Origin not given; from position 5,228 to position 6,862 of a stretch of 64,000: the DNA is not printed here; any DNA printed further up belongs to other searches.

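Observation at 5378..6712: Free two-REP phycobilisome linker that looks like a duplicated ApcE REP3-arm-REP4 module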

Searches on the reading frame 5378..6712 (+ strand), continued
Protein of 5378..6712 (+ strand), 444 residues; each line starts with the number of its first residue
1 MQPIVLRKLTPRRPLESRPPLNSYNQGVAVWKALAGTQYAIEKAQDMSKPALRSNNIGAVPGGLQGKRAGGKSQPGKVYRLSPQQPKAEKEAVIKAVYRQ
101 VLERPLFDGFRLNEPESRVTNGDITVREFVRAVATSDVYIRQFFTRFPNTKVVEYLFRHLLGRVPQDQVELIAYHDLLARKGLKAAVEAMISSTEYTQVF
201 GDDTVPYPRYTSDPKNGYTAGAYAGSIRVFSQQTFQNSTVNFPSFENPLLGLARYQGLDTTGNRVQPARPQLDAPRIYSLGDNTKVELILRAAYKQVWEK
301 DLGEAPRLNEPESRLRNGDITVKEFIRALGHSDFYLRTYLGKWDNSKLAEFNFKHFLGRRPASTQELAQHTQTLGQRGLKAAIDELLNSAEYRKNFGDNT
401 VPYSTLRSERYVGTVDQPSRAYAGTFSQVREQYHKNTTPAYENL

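Call 8: find_homologous_proteins(query=window:5378-6712:+, max_evalue=1e-20)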
Query window:5378-6712:+ (444 aa): 389 proteins with E <= 1e-20 among 8000 candidates; the best 120 are listed.
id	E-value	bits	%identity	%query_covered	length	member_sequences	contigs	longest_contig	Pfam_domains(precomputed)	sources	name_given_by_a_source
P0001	9.7e-289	975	97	100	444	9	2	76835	PF00427.27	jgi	jgi:phycobilisome core-membrane linker protein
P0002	5.1e-243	824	83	100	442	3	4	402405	PF00427.27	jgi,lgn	jgi:phycobilisome core-membrane linker protein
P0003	8.2e-241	817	82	100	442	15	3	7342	PF00427.27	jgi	jgi:phycobilisome core-membrane linker protein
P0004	2.0e-239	813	81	100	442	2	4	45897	PF00427.27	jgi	jgi:phycobilisome core-membrane linker protein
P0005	9.5e-239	810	81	100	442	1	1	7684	PF00427.27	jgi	jgi:phycobilisome core-membrane linker protein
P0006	4.4e-235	798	80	100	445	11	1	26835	PF00427.27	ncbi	-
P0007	6.5e-220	748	77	100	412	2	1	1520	PF00427.27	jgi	jgi:phycobilisome core-membrane linker protein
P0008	4.4e-166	571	60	100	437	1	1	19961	PF00427.27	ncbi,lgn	-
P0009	2.6e-155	535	56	100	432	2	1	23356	PF00427.27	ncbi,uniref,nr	ncbi:phycobilisome rod-core linker polypeptide [Candidatus Cyanaurora vandensis]|uniref:phycobilisom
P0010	1.7e-149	516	56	99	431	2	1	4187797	PF00427.27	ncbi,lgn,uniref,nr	uniref:ApcH n=2 Tax=Anthocerotibacter panamensis TaxID=2857077 RepID=A0AAJ6N6E9_9CYAN|nr:Chain 1, Ap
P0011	3.6e-146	505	54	99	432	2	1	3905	PF00427.27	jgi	jgi:phycobilisome core-membrane linker protein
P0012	6.5e-143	495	54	100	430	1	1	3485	PF00427.27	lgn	-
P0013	1.0e-106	375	32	82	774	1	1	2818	PF00427.27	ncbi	ncbi:MAG TPA: phycobilisome rod-core linker polypeptide, partial [Thermosynechococcaceae cyanobacter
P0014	1.0e-106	375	36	77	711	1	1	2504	PF00427.27,PF13946.12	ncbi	ncbi:MAG: phycobilisome rod-core linker polypeptide, partial [Phormidium sp.]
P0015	3.3e-106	374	35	78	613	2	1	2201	PF00427.27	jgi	jgi:phycobilisome core-membrane linker protein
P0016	1.5e-103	365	33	77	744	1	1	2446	PF00427.27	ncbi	ncbi:MAG TPA: phycobilisome rod-core linker polypeptide, partial [Crinalium sp.]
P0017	5.0e-103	363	33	77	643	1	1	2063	PF00427.27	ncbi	ncbi:MAG TPA: phycobilisome rod-core linker polypeptide, partial [Oculatellaceae cyanobacterium]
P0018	7.1e-102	359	34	74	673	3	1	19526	PF00427.27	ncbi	ncbi:photosystem I reaction center subunit X, partial [Fischerella thermalis WC542]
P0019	9.0e-102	359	33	77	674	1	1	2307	PF00427.27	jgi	jgi:phycobilisome core-membrane linker protein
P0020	1.0e-101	359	33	77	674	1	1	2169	PF00427.27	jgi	jgi:phycobilisome core-membrane linker protein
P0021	3.9e-101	357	35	76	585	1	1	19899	PF00427.27,PF13946.12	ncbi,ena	-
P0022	1.8e-99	351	32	80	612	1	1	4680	PF00427.27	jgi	jgi:phycobilisome core-membrane linker protein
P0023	2.3e-99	351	35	77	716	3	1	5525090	PF00427.27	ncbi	-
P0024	2.8e-99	351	32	80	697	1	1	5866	PF00427.27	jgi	jgi:phycobilisome core-membrane linker protein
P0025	1.0e-98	349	32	80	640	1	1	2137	PF00427.27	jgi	jgi:phycobilisome core-membrane linker protein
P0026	5.3e-98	347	35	76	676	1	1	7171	PF00427.27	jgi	jgi:phycobilisome core-membrane linker protein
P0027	4.0e-94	334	37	74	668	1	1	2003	PF00427.27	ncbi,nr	ncbi:MAG: phycobilisome rod-core linker polypeptide, partial [Microcystis sp. M53600_WE12]|nr:phycob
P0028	9.7e-94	333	36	79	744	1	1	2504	PF00427.27,PF00502.26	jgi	jgi:phycobilisome core-membrane linker protein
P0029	1.0e-93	332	37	74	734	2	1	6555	PF00427.27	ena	-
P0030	2.8e-91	325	37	74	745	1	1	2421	PF00427.27,PF00502.26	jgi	jgi:phycobilisome core-membrane linker protein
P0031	8.1e-91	323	35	76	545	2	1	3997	PF00427.27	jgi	jgi:phycobilisome core-membrane linker protein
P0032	9.0e-91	323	37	74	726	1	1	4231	PF00427.27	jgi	jgi:phycobilisome core-membrane linker protein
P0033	1.4e-90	322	38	74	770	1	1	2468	PF00427.27,PF00502.26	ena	-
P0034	1.4e-90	322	37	74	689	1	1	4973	PF00427.27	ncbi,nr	ncbi:MAG: phycobilisome rod-core linker polypeptide, partial [Microcystis sp. 53602_E8]|nr:phycobili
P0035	1.7e-90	322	37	74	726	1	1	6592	PF00427.27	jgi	-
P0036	1.8e-90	322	37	74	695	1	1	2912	PF00427.27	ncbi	-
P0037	1.8e-90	322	37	74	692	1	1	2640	PF00427.27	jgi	jgi:phycobilisome core-membrane linker protein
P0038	2.1e-90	322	37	74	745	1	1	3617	PF00427.27,PF00502.26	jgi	jgi:phycobilisome core-membrane linker protein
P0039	2.2e-90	322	37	74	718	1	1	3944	PF00427.27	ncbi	-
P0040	2.3e-90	322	37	74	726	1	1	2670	PF00427.27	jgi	jgi:phycobilisome core-membrane linker protein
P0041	2.5e-90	321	37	74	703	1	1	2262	PF00427.27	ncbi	-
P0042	5.5e-90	320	33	78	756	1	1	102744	PF00427.27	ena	-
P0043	8.1e-90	320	36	74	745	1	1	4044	PF00427.27,PF00502.26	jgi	-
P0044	1.5e-89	319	39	100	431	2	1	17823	PF00427.27,PF13946.12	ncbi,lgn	-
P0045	2.1e-89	318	37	74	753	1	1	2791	PF00427.27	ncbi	-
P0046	3.3e-87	311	35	78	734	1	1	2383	PF00427.27,PF00502.26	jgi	jgi:phycobilisome core-membrane linker protein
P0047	6.0e-84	300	37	74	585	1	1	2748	PF00427.27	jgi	jgi:phycobilisome core-membrane linker protein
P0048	3.1e-83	298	35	76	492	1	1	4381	PF00427.27,PF13946.12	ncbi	ncbi:photosystem I reaction center subunit X, partial [filamentous cyanobacterium CCP1]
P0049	7.6e-83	297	36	74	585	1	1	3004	PF00427.27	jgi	jgi:phycobilisome core-membrane linker protein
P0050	4.7e-75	271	33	81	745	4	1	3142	PF00427.27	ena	-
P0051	2.2e-73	266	35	76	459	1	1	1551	PF00427.27,PF13946.12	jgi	jgi:phycobilisome core-membrane linker protein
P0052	4.8e-73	264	36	74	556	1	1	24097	PF00427.27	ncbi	ncbi:MAG: photosystem I reaction center subunit X, partial [Microcystis flos-aquae Ma_QC_C_20070823_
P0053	9.1e-72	260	37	74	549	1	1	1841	PF00427.27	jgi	jgi:phycobilisome core-membrane linker protein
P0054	1.1e-71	260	37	74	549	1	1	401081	PF00427.27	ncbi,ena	-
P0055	1.1e-71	260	34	73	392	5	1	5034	PF00427.27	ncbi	ncbi:MAG: phycobilisome rod-core linker polypeptide, partial [Coleofasciculaceae cyanobacterium]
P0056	1.4e-71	260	32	80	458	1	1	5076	PF00427.27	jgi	jgi:phycobilisome core-membrane linker protein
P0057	5.9e-70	254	35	72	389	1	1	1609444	PF00427.27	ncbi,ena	-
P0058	7.7e-69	251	35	66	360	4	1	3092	PF00427.27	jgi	jgi:phycobilisome core-membrane linker protein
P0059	1.0e-65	240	35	74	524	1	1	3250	PF00427.27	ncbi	ncbi:MAG: phycobilisome rod-core linker polypeptide, partial [Cyanobacteria bacterium J06632_3]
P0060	5.1e-61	225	36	74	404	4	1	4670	PF00427.27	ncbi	ncbi:MAG: phycobilisome rod-core linker polypeptide, partial [Cyanobacteria bacterium J06648_10]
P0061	2.6e-54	203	50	27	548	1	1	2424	PF00427.27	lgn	-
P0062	1.8e-53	200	28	73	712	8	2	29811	PF00427.27,PF00502.26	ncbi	ncbi:MAG: phycobilisome rod-core linker polypeptide [Cyanobacteria bacterium P01_G01_bin.4]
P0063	4.4e-53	199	34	75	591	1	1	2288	PF00427.27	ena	-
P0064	2.2e-52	196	39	30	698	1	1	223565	PF00427.27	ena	-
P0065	4.5e-52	195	34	73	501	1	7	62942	PF00427.27,PF01383.28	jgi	jgi:hypothetical protein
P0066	1.8e-50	190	37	63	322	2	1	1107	PF00427.27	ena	-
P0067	6.3e-50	188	34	76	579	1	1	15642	PF00427.27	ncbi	ncbi:MAG: phycobilisome rod-core linker polypeptide [Cyanobacteria bacterium J06639_14]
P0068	8.5e-50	188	46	28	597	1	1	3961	PF00427.27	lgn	-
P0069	8.5e-50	188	37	36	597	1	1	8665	PF00427.27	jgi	-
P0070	1.7e-49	187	38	33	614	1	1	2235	PF00427.27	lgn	-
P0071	1.9e-49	187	37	36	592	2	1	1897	PF00427.27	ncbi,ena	-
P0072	3.6e-49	186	44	28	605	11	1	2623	PF00427.27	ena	-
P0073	5.0e-49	185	37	36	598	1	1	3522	PF00427.27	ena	-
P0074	1.8e-47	180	31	72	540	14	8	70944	PF00427.27,PF01383.28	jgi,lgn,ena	-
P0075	4.0e-47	179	41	32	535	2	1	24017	PF00427.27,PF01383.28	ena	-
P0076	4.0e-47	179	42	46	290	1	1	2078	PF00427.27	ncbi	ncbi:MAG TPA: phycobilisome rod-core linker polypeptide, partial [Allocoleopsis sp.]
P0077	6.9e-47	178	32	71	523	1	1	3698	PF00427.27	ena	-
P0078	8.8e-47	178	31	76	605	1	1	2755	PF00427.27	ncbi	ncbi:MAG: phycobilisome rod-core linker polypeptide [Cyanobacteria bacterium P01_A01_bin.114]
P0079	9.0e-47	178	33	73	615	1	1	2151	PF00427.27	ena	-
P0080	1.8e-46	177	32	72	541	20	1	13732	PF00427.27,PF01383.28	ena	-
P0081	3.3e-46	176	31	74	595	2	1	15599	PF00427.27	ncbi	-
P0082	8.2e-45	171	33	71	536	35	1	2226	PF00427.27,PF01383.28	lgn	-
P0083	2.9e-44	170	40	27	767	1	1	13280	PF00427.27,PF00502.26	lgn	-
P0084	6.6e-44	168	29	76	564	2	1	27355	PF00427.27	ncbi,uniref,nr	ncbi:phycobilisome rod-core linker polypeptide [Leptolyngbya cf. ectocarpi LEGE 11479]|uniref:Phycob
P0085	9.2e-44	168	32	79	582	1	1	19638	PF00427.27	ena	-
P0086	2.9e-43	166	28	76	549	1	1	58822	PF00427.27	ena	-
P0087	7.8e-43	165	43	49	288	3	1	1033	PF00427.27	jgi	jgi:phycobilisome core-membrane linker protein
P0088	2.0e-41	160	36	34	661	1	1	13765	PF00427.27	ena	-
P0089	3.1e-40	156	37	59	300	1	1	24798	PF00427.27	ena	-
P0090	2.3e-38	150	44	42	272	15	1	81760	PF00427.27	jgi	jgi:phycobilisome core-membrane linker protein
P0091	3.8e-37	146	43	27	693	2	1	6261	PF00427.27,PF00502.26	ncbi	ncbi:MAG: phycobilisome rod-core linker polypeptide, partial [Cyanobacteria bacterium J06598_3]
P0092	4.4e-31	126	42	29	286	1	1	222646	PF00427.27,PF01383.28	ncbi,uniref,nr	ncbi:photosystem I reaction center subunit XII [Leptolyngbya sp. 'hensonii']|uniref:phycobilisome li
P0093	6.7e-26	109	46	30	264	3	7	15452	PF00427.27,PF01383.28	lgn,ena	-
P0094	1.0e-25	108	48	29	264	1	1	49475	PF00427.27,PF01383.28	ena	-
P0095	2.3e-25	107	48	29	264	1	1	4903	PF00427.27,PF01383.28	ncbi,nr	ncbi:MAG: photosystem I reaction center subunit XII [Symploca sp. SIO2G7]|nr:photosystem I reaction 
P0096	3.7e-25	107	46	29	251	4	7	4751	PF00427.27,PF01383.28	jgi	jgi:phycoerythrin-associated linker protein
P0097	7.9e-25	106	45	32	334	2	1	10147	PF00427.27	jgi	jgi:phycoerythrin-associated linker protein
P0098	1.0e-24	105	44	32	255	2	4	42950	PF00427.27,PF01383.28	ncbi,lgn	-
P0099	2.7e-24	104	45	29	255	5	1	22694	PF00427.27,PF01383.28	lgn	-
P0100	3.0e-24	104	44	29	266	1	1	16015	PF00427.27,PF01383.28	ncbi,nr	ncbi:MAG: photosystem I reaction center subunit XII [Symploca sp. SIO2E9]|nr:photosystem I reaction 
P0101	3.0e-24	104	47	29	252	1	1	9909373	PF00427.27,PF01383.28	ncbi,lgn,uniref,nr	ncbi:phycoerythrin-associated linker protein CpeE [Calothrix sp. NIES-2100]|uniref:phycobilisome rod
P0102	3.0e-24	104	46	29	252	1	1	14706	PF00427.27,PF01383.28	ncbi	ncbi:MAG: phycobilisome rod-core linker polypeptide [Cyanobacteria bacterium P01_H01_bin.15]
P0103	3.1e-24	104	39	40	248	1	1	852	PF00427.27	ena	-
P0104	3.3e-24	104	46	27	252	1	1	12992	PF00427.27,PF01383.28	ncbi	-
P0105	3.4e-24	103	45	29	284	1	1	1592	PF00427.27,PF01383.28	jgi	jgi:phycoerythrin-associated linker protein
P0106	3.7e-24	103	48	32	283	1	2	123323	PF00427.27,PF01383.28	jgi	jgi:phycoerythrin-associated linker protein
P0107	4.0e-24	103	46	29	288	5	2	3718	PF00427.27,PF01383.28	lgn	-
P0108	5.0e-24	103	45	29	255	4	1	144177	PF00427.27,PF01383.28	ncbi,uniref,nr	ncbi:photosystem I reaction center subunit XII [Aphanothece hegewaldii CCALA 016]|uniref:Photosystem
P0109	5.2e-24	103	51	27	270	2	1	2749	PF00427.27,PF01383.28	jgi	jgi:phycocyanin-associated rod linker protein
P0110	6.5e-24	103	46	27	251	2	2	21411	PF00427.27,PF01383.28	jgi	jgi:phycoerythrin-associated linker protein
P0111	1.1e-23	102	45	28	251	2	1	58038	PF00427.27,PF01383.28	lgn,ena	-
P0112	1.1e-23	102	47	29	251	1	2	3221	PF00427.27,PF01383.28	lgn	-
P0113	1.1e-23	102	45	28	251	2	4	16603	PF00427.27,PF01383.28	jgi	jgi:Phycobilisome Linker polypeptide/CpcD/allophycocyanin linker domain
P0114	1.1e-23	102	43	33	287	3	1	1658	PF00427.27,PF01383.28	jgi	jgi:phycoerythrin-associated linker protein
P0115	1.1e-23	102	46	29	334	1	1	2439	PF00427.27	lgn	-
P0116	1.2e-23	102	46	29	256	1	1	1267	PF00427.27,PF01383.28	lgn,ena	-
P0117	1.2e-23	102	46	29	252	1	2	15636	PF00427.27,PF01383.28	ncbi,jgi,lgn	jgi:phycoerythrin-associated linker protein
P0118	1.5e-23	101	45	30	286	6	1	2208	PF00427.27,PF01383.28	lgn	-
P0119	1.5e-23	101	44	29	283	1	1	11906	PF00427.27,PF01383.28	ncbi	-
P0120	1.7e-23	101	47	29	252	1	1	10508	PF00427.27,PF01383.28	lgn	-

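Call 9: find_related_loci(query=window:5378-6712:+, collection=genome_contigs, flank=10000)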
Query window:5378-6712:+ (444 aa) in genome_contigs; peptide patterns used: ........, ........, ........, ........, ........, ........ (x = any residue, [..] = any of these).
80 stretches matched a pattern; 2 encode a relative of the query (tblastn E <= 1e-3); 2 distinct loci.
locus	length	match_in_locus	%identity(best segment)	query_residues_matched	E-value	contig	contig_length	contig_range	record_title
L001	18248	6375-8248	82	1-444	0e+0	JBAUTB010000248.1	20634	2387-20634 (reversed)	MAG: Gloeobacterales cyanobacterium isolate MFD02237_ilm_asm_bin13 k127_13936, whole genome shotgun sequence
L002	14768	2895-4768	81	1-444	0e+0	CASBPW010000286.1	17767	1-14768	MAG: uncultured cyanobacterium isolate PMM_0068 genome assembly, contig: PMM_0068_000000000286, whole genome shotgun seq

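Call 21: find_encoding_contigs(protein=window:5378-6712:+, flank=6000, max_places=4)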
Protein window:5378-6712:+ (444 aa): 1 contig read that carries it; 1 place shown.
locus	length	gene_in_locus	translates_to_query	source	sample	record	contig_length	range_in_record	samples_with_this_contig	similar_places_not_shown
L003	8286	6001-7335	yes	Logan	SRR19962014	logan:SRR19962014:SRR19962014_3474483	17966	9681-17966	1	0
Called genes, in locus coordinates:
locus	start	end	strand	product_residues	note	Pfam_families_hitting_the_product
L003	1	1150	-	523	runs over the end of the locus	PF06723:MreB_Mbl (weak), PF00012:HSP70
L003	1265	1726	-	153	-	PF13489:Methyltransf_23, PF13847:Methyltransf_31, PF08241:Methyltransf_11, PF08242:Methyltransf_12, PF13649:Methyltransf_25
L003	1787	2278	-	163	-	PF12728:HTH_17 (weak)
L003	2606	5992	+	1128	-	PF00502:Phycobilisome, PF00427:PBS_linker_poly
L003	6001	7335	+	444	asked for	PF00427:PBS_linker_poly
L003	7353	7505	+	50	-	-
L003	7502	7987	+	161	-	PF00502:Phycobilisome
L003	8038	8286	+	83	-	?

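Call 22: find_encoding_contigs(protein=P0044, flank=10000, max_places=4)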
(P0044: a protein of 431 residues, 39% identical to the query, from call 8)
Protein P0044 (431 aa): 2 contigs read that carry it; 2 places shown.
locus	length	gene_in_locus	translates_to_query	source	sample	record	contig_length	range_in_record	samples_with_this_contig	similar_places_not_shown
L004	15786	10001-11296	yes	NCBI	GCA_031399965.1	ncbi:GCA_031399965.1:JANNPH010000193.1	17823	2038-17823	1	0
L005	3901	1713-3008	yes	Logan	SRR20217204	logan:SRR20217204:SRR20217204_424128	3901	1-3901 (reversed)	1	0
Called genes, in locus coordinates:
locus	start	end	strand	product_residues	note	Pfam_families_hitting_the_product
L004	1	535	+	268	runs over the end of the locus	PF00561:Abhydrolase_1, PF12146:Hydrolase_4, PF12697:Abhydrolase_6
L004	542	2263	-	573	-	PF11741:AMIN, PF01520:Amidase_3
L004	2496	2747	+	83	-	PF28237:Asr1405_Asl0597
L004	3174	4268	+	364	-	PF02653:BPD_transp_2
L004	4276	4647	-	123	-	PF28241:T4P_EbsA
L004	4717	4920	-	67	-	PF11623:NdhS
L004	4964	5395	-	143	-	PF01219:DAGK_prokar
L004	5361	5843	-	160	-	PF02130:YbeY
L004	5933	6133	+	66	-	-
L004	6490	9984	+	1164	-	PF00502:Phycobilisome, PF00427:PBS_linker_poly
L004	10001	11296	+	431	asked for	PF00427:PBS_linker_poly, PF13946:DUF4214 (faint), PF00427:PBS_linker_poly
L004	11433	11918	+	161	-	PF00502:Phycobilisome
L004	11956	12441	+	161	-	PF00502:Phycobilisome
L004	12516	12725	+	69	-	PF01383:CpcD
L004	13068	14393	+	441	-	PF00999:Na_H_Exchanger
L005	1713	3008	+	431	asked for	PF00427:PBS_linker_poly, PF13946:DUF4214 (faint), PF00427:PBS_linker_poly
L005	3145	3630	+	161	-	PF00502:Phycobilisome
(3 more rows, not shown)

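Call 23: find_encoding_contigs(protein=P0010, flank=10000, max_places=2)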
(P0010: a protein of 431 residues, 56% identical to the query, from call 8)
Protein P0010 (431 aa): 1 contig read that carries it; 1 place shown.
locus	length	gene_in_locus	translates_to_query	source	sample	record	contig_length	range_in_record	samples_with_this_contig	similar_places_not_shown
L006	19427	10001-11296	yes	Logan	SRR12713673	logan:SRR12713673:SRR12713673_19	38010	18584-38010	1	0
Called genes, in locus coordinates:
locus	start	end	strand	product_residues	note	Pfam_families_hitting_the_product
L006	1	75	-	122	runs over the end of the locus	PF00237:Ribosomal_L22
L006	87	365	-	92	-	PF00203:Ribosomal_S19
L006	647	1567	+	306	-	PF00575:S1, PF23459:S1_RRP5 (faint), PF00575:S1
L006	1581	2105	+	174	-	PF10726:DUF2518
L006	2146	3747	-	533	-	PF01676:Metalloenzyme, PF06415:iPGM_N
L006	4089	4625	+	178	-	PF01842:ACT, PF22629:ACT_AHAS_ss, PF13710:ACT_5, PF10369:ALS_ss_C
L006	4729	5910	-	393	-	PF00070:Pyr_redox (faint), PF01134:GIDA (faint), PF05834:Lycopene_cycl (faint), PF07992:Pyr_redox_2, PF13450:NAD_binding_8 (faint), PF13454:NAD_binding_9 (faint)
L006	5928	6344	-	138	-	PF12728:HTH_17, PF00376:MerR (faint)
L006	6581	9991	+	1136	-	PF00502:Phycobilisome, PF00427:PBS_linker_poly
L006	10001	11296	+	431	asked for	PF00427:PBS_linker_poly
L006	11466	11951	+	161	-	PF00502:Phycobilisome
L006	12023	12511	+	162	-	PF00502:Phycobilisome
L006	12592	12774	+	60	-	PF01383:CpcD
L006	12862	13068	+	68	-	PF01383:CpcD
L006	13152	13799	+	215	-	-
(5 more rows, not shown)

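Call 24: find_encoding_contigs(protein=P0009, flank=10000, max_places=2)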
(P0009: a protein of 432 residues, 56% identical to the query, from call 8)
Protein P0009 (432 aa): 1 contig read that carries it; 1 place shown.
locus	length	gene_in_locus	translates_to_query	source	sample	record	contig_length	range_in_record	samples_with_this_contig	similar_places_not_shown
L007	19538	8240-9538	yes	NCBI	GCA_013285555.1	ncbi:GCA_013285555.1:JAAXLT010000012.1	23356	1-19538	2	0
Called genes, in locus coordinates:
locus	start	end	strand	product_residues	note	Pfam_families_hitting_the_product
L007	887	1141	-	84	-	PF02416:TatA_B_E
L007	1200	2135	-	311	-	PF00067:p450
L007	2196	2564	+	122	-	PF02152:FolB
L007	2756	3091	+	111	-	PF08844:DUF1815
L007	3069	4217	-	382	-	PF00070:Pyr_redox (faint), PF01266:DAO (faint), PF07992:Pyr_redox_2, PF13450:NAD_binding_8 (faint)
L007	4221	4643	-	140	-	PF12728:HTH_17 (faint)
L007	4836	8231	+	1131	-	PF00502:Phycobilisome, PF00427:PBS_linker_poly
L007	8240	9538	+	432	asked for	PF00427:PBS_linker_poly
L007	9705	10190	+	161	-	PF00502:Phycobilisome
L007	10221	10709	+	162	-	PF00502:Phycobilisome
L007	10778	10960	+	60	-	PF01383:CpcD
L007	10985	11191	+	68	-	PF01383:CpcD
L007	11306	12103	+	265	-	PF13175:AAA_15, PF13476:AAA_23 (weak), PF13304:AAA_21 (weak)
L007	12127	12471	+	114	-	PF13304:AAA_21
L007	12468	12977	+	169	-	PF14103:DUF4276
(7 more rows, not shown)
